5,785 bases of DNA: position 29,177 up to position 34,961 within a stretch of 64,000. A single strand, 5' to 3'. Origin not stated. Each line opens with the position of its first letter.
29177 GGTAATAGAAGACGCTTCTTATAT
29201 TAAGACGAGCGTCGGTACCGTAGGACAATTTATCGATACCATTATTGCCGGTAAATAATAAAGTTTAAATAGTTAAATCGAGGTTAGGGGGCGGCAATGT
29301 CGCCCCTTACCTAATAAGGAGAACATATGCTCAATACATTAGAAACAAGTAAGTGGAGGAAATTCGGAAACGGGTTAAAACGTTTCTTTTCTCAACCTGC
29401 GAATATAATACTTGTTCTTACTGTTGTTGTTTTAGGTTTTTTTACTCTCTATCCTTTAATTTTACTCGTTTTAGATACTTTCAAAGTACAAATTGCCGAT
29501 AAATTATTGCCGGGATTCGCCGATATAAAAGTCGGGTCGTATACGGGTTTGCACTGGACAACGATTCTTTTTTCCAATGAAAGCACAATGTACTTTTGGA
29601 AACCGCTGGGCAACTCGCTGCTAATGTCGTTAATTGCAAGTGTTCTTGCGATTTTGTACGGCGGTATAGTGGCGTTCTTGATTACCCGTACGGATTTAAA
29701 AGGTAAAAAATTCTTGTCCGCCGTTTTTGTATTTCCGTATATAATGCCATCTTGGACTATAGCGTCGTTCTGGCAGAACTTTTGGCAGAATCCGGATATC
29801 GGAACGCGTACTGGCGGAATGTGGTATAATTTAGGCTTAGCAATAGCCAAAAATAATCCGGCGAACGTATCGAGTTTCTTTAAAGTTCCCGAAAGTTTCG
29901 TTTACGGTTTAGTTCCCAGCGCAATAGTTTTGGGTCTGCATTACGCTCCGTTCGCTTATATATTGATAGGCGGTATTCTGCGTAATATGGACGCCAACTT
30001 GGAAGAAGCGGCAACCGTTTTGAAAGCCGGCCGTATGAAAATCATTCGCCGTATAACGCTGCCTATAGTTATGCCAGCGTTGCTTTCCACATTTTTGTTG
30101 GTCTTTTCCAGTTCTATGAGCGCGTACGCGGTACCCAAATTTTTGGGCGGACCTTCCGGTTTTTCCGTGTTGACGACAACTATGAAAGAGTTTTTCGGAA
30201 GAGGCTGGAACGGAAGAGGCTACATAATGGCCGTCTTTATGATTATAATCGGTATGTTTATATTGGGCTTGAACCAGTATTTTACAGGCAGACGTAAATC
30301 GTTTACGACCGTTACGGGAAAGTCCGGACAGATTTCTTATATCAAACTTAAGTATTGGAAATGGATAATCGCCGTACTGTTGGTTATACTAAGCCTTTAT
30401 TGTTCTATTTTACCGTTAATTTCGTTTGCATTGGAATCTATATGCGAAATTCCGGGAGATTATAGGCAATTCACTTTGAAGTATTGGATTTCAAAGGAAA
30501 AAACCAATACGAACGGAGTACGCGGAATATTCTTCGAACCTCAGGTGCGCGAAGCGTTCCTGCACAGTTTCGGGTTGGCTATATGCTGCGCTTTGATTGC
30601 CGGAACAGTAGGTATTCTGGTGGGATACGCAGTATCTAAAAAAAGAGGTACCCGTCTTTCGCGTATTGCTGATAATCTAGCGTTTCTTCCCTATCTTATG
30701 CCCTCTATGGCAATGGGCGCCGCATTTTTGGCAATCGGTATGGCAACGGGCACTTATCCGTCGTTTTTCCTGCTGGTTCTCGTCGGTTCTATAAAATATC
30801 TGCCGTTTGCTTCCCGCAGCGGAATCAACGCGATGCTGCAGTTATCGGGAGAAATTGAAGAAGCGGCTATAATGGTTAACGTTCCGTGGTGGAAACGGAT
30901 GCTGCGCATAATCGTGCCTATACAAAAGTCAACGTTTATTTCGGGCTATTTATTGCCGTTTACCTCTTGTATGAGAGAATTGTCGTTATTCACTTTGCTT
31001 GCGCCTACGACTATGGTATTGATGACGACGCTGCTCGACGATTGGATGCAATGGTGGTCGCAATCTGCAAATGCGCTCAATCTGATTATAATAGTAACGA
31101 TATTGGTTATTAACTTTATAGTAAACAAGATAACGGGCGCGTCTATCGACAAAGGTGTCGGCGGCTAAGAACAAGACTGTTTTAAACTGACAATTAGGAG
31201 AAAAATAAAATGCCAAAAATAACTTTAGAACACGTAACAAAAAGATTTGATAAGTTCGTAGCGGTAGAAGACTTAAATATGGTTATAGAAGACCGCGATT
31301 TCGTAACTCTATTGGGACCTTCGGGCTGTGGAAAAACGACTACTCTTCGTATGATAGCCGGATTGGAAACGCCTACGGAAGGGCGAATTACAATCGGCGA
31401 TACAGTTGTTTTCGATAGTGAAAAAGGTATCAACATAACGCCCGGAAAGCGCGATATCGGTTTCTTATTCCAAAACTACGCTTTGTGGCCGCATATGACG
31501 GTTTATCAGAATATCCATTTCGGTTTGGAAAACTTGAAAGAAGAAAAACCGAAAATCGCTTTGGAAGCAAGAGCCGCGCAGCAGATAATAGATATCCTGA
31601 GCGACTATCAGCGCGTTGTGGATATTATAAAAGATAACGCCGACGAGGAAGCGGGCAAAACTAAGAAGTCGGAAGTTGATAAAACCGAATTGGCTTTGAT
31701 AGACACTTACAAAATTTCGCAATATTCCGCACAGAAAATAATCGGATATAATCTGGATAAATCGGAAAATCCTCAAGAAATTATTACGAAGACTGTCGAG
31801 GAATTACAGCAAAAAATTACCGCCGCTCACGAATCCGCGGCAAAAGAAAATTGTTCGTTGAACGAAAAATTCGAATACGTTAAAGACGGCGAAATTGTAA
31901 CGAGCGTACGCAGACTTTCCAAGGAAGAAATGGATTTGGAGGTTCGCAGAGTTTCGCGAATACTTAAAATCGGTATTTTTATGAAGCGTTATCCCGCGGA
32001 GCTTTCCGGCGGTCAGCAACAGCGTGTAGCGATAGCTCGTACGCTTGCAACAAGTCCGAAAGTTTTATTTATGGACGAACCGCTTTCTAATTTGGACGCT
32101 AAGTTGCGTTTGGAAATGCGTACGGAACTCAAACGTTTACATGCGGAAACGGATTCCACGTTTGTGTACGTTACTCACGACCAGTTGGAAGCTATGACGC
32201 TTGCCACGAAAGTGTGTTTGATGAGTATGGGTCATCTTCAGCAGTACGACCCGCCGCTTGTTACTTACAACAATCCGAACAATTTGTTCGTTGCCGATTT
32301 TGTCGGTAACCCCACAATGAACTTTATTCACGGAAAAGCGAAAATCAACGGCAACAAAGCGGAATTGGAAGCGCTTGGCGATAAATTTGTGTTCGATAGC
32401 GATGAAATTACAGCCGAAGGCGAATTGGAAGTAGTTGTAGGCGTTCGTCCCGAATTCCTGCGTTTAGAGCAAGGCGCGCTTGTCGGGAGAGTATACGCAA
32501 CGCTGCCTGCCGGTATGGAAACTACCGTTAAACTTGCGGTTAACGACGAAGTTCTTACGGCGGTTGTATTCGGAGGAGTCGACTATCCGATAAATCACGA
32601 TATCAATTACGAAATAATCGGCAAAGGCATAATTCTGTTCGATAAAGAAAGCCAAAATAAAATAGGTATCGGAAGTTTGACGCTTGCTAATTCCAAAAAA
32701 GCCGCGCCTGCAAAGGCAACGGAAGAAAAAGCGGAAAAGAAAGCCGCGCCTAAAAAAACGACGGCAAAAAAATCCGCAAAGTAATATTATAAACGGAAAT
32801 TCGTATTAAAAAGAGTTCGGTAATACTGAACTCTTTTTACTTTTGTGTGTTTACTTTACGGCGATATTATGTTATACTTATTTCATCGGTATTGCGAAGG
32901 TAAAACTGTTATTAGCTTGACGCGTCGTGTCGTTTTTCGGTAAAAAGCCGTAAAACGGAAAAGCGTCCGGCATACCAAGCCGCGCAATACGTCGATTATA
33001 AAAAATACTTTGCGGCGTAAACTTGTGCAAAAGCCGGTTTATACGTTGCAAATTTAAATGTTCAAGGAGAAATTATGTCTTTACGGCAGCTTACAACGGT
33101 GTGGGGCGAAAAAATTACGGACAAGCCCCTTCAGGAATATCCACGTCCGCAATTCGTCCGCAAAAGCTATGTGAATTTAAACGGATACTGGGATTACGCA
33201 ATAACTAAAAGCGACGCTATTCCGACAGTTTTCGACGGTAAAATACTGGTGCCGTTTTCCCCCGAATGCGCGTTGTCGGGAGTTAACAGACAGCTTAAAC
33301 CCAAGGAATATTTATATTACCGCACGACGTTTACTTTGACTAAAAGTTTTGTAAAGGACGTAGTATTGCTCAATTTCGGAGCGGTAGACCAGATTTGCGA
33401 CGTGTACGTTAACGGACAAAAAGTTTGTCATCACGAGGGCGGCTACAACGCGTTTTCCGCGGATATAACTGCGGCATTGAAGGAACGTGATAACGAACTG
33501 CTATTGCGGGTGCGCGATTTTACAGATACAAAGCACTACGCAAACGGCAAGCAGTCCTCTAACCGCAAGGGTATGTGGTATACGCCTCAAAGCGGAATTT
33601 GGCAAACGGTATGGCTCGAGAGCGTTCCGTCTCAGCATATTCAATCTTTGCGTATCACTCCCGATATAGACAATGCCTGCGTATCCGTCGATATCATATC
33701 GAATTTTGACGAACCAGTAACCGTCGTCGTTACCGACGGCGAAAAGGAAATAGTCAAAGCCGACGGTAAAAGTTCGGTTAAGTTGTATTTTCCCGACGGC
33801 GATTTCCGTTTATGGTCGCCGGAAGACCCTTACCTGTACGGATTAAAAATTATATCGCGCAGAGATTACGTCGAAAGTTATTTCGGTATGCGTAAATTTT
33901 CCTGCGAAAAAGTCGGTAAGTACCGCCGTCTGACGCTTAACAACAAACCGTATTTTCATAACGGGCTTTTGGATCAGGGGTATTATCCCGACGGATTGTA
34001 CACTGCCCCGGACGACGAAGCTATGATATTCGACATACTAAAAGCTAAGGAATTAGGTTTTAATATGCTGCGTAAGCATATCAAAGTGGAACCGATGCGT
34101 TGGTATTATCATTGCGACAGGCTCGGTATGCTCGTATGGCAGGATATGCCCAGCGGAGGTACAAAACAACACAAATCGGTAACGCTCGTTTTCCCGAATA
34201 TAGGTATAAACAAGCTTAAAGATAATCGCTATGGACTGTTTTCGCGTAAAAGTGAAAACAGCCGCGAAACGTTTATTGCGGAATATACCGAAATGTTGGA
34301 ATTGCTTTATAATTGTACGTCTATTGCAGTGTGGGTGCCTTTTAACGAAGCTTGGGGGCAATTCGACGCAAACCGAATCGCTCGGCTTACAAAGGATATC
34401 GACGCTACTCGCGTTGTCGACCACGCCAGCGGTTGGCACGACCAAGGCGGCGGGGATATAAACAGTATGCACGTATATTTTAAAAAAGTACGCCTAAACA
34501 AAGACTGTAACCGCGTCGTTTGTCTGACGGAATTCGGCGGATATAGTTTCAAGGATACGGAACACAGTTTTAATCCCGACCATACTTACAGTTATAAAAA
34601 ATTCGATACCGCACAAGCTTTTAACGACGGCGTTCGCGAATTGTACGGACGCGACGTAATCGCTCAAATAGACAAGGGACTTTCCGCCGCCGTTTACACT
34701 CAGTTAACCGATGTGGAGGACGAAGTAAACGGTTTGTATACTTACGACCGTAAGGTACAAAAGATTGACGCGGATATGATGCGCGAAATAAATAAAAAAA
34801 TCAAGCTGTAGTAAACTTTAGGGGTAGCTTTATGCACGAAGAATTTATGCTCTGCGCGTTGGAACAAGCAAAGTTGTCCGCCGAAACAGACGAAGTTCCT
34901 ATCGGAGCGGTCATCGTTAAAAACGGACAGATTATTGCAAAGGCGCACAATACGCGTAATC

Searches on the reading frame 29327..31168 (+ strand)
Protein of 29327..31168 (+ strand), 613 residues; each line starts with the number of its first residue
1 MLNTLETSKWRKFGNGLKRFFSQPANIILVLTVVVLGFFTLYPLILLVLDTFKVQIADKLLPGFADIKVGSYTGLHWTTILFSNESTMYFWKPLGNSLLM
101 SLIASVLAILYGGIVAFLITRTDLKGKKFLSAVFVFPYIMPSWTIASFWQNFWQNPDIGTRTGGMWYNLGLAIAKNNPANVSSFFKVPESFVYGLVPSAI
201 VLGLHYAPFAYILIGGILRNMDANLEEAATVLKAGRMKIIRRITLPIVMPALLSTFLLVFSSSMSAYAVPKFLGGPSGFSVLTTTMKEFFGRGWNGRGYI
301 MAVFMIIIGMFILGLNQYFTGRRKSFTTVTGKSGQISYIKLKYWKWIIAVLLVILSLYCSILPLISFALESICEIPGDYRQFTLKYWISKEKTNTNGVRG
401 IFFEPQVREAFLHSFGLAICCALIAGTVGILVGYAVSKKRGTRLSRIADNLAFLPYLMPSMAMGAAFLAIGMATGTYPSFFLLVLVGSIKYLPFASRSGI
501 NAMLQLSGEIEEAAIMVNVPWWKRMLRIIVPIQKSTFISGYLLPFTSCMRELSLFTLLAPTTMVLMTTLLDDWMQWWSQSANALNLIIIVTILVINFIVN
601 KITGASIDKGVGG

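Call 20: search_protein_families(library=pfam, proteins=[window:29327-31168:+], max_evalue=0.00001)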
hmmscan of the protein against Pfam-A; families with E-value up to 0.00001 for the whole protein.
window:29327-31168:+ (613 aa): 1 family
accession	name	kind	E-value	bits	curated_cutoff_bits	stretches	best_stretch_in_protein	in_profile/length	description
PF00528.27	BPD_transp_1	-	8.2e-21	75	26.4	2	111-322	4-181/184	Binding-protein-dependent transport system inner membrane component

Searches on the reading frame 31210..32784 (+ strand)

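Call 20: search_protein_families(library=pfam, proteins=[window:31210-32784:+], max_evalue=0.00001)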
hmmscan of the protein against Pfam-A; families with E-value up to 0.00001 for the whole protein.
window:31210-32784:+ (524 aa): 1 family
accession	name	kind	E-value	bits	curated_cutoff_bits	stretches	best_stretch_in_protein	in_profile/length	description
PF00005.33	ABC_tran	-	1.7e-31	110.1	25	2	20-133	2-92/137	ABC transporter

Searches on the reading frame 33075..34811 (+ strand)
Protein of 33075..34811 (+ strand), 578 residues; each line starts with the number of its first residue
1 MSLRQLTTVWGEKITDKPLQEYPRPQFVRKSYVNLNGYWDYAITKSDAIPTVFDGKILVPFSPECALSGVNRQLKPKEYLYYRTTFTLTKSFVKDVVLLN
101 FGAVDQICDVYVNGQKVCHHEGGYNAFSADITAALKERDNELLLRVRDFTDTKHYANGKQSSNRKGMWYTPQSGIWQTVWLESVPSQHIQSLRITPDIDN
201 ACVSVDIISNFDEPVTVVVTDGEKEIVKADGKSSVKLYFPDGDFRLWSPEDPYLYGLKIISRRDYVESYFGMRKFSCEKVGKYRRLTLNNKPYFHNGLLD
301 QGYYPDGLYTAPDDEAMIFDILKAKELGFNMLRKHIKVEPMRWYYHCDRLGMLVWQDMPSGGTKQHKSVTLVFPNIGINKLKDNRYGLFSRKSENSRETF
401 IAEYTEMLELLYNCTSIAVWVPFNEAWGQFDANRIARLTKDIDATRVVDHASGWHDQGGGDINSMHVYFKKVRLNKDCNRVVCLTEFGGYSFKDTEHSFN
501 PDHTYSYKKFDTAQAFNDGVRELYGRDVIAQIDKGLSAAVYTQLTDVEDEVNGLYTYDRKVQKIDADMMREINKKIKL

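Call 20: search_protein_families(library=pfam, proteins=[window:33075-34811:+], max_evalue=0.00001)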
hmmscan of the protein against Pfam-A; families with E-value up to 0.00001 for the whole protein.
window:33075-34811:+ (578 aa): 4 families
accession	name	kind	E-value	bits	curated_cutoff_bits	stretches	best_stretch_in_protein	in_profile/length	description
PF02837.24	Glyco_hydro_2_N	-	5.8e-14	52.8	28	1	80-185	67-169/169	Glycosyl hydrolases family 2, sugar binding domain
PF22666.2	Glyco_hydro_2_N2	-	3.6e-11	43.8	27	1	80-151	50-122/167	Glycosyl hydrolase 2 galactose-binding domain-like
PF02836.23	Glyco_hydro_2_C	-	2.4e-07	30.6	21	1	310-457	31-167/302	Glycosyl hydrolases family 2, TIM barrel domain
PF00703.27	Glyco_hydro_2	-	1.1e-06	29.8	23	1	188-273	2-109/109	Glycosyl hydrolases family 2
